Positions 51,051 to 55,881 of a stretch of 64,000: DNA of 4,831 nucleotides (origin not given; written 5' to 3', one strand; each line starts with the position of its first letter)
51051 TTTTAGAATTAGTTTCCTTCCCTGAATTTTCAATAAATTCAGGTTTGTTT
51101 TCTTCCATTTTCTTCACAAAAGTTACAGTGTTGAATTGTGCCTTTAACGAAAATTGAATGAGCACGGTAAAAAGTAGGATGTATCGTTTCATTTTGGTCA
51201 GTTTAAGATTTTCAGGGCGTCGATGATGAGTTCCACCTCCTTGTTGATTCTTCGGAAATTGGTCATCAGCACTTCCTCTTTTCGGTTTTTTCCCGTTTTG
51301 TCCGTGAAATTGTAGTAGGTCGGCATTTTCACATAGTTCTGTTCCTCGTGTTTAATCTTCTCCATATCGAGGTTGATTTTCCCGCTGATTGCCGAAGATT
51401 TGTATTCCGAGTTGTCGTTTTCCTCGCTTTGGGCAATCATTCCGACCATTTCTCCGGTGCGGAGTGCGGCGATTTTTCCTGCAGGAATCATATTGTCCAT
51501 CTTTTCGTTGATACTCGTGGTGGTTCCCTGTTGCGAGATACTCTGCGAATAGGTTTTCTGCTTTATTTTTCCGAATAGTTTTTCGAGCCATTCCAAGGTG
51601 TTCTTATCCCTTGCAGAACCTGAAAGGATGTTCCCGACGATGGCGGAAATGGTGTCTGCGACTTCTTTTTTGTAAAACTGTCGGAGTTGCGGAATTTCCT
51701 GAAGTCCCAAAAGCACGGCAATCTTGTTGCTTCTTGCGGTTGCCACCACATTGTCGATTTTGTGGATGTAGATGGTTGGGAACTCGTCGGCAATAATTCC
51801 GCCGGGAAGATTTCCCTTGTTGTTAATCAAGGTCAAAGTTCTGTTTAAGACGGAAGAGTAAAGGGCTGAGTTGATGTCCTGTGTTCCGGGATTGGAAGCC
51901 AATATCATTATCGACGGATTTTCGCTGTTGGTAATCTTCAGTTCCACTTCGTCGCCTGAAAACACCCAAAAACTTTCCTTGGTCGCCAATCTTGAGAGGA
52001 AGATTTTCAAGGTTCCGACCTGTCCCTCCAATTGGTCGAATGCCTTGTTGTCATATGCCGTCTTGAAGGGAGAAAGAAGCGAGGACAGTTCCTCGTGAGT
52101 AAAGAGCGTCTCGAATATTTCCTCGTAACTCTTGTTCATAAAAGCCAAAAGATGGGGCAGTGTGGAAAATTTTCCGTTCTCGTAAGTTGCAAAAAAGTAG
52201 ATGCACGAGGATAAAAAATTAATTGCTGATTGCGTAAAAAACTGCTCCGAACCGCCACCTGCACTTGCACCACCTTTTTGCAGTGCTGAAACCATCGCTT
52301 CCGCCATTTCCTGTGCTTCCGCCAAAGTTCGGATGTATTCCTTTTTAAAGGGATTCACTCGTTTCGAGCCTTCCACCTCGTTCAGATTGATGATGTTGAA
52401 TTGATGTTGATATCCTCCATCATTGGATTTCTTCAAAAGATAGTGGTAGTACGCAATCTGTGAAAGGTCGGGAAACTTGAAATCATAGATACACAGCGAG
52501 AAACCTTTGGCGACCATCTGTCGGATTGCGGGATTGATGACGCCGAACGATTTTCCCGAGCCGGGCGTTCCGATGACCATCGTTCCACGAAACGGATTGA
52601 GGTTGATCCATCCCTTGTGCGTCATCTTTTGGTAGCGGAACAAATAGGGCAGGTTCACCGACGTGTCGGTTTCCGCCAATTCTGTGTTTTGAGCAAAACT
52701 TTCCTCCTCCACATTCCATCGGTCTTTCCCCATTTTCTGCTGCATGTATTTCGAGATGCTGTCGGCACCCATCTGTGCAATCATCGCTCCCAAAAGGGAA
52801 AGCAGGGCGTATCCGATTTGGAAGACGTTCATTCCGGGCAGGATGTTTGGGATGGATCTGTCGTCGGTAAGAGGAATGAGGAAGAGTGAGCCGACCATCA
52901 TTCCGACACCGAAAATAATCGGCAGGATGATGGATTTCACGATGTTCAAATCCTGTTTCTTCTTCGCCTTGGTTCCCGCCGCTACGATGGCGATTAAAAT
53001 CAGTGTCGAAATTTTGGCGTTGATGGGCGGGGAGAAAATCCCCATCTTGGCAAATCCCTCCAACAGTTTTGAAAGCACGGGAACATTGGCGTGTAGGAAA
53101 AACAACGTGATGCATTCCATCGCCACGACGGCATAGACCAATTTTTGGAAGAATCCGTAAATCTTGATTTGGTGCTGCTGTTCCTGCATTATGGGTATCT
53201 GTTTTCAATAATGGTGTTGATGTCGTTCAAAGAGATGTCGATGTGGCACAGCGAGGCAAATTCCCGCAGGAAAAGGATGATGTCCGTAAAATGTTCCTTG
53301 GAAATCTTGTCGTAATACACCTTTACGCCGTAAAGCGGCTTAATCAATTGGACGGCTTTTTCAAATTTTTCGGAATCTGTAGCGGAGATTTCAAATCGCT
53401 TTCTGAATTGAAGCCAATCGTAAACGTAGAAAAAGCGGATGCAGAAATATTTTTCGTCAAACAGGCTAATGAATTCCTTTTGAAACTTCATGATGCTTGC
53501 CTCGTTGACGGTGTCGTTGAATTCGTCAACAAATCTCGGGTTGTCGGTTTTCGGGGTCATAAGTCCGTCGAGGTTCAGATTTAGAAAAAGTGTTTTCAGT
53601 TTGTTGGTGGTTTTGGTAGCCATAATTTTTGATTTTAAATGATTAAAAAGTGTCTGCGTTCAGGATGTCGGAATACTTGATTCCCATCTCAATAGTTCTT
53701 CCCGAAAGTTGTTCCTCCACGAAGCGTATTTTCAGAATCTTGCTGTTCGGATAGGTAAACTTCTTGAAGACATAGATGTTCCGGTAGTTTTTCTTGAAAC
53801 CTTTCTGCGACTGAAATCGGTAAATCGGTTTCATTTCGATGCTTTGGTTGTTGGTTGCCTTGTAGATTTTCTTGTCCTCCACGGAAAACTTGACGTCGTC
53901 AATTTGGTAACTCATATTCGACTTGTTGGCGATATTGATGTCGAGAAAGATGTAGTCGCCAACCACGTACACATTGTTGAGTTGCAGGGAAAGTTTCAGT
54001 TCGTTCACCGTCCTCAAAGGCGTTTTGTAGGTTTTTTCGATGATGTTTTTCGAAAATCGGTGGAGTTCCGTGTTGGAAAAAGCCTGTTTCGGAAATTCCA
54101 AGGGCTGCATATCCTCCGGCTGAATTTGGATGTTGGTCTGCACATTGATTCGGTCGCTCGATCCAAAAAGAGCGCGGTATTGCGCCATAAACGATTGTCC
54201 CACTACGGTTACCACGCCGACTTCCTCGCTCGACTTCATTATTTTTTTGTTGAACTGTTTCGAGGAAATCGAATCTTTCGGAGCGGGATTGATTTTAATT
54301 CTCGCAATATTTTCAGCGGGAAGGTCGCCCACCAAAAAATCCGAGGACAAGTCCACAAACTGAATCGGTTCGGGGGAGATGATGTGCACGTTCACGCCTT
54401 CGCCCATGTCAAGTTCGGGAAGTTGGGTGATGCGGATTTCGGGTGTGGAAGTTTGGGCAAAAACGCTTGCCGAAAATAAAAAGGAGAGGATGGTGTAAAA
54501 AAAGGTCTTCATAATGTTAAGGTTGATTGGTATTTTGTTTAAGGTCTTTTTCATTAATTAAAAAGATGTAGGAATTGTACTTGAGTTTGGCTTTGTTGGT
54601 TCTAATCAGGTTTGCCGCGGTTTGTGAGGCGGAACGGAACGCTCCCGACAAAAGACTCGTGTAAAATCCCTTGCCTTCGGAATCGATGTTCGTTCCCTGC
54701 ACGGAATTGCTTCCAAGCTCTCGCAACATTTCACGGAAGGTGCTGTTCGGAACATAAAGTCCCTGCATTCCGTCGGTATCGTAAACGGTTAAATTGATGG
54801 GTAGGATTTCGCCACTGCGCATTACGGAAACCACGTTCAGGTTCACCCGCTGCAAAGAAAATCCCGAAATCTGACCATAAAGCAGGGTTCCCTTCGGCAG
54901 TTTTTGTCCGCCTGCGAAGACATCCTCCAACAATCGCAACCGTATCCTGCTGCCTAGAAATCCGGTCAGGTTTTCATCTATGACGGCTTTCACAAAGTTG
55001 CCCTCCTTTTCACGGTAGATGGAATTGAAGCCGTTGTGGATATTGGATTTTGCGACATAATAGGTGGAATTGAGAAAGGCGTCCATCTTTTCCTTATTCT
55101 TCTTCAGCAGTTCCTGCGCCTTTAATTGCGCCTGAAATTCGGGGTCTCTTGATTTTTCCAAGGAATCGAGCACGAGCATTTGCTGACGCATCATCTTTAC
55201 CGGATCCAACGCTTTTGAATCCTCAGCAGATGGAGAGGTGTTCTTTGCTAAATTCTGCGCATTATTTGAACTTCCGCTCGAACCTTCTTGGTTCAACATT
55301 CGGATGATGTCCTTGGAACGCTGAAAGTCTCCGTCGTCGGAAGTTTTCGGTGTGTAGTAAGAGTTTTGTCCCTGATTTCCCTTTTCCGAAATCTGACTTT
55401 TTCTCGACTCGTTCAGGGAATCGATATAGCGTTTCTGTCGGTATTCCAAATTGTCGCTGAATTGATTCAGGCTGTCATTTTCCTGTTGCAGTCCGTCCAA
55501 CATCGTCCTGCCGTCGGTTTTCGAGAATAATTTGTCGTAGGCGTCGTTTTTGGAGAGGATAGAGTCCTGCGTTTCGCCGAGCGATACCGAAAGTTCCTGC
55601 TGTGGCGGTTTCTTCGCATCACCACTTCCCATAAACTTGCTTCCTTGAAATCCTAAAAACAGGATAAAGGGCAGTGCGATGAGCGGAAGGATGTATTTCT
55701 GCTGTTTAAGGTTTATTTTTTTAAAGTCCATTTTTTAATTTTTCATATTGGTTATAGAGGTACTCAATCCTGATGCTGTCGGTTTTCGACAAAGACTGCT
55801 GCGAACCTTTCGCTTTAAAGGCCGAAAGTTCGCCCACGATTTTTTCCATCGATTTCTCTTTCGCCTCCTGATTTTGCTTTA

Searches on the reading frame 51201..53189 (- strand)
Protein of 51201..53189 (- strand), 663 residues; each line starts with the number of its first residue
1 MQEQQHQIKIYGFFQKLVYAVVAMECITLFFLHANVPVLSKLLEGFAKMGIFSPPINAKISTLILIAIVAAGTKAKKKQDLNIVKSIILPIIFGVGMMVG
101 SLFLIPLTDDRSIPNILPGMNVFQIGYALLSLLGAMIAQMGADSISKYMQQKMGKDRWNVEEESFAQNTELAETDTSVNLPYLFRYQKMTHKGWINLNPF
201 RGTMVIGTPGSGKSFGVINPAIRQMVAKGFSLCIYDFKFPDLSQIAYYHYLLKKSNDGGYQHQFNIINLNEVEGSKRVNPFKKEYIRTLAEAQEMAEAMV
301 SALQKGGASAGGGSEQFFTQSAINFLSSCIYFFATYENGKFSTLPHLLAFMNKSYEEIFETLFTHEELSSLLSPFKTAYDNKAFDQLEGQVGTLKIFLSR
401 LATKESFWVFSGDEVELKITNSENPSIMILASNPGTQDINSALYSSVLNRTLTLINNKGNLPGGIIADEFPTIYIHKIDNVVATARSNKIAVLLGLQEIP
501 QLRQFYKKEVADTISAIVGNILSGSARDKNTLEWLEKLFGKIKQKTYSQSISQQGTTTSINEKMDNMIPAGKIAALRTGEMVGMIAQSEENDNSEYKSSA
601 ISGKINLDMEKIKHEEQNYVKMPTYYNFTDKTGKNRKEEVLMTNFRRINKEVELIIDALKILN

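Call 36: search_protein_families(library=pfam, proteins=[window:51201-53189:-], max_evalue=0.0001)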
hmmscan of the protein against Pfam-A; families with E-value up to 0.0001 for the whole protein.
window:51201-53189:- (663 aa): 4 families
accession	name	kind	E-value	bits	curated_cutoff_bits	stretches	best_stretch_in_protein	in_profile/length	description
PF10412.15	TrwB_AAD_bind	-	2.3e-15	56.8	20.5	1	202-556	17-346/387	Type IV secretion-system coupling protein DNA-binding domain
PF12696.13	TraG-D_C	-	2.7e-14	53.6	22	1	465-576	4-124/126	TraM recognition site of TraD and TraG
PF02534.20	T4SS-DNA_transf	-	4.2e-14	52.7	20.1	2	466-563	307-406/468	Type IV secretory system Conjugative DNA transfer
PF14293.11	YWFCY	-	5.3e-09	36.7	24.4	1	26-130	29-132/144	YWFCY protein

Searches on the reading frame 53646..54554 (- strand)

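Call 12: search_protein_families(library=pfam, proteins=[window:53646-54554:-], max_evalue=0.001)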
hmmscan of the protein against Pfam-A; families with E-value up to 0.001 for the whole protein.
window:53646-54554:- (303 aa): 1 family
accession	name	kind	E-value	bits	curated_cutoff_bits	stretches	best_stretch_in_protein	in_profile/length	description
PF13595.11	DUF4138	-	2.8e-44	151.7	31.1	1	52-302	5-244/245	Domain of unknown function (DUF4138)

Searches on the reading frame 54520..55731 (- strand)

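Call 12: search_protein_families(library=pfam, proteins=[window:54520-55731:-], max_evalue=0.001)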
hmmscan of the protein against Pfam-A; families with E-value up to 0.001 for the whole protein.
window:54520-55731:- (404 aa): 1 family
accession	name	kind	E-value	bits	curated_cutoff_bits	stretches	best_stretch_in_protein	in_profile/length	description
PF12508.14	Transposon_TraM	-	3.1e-38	132.1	25.1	1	247-391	1-144/145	Conjugative transposon, TraM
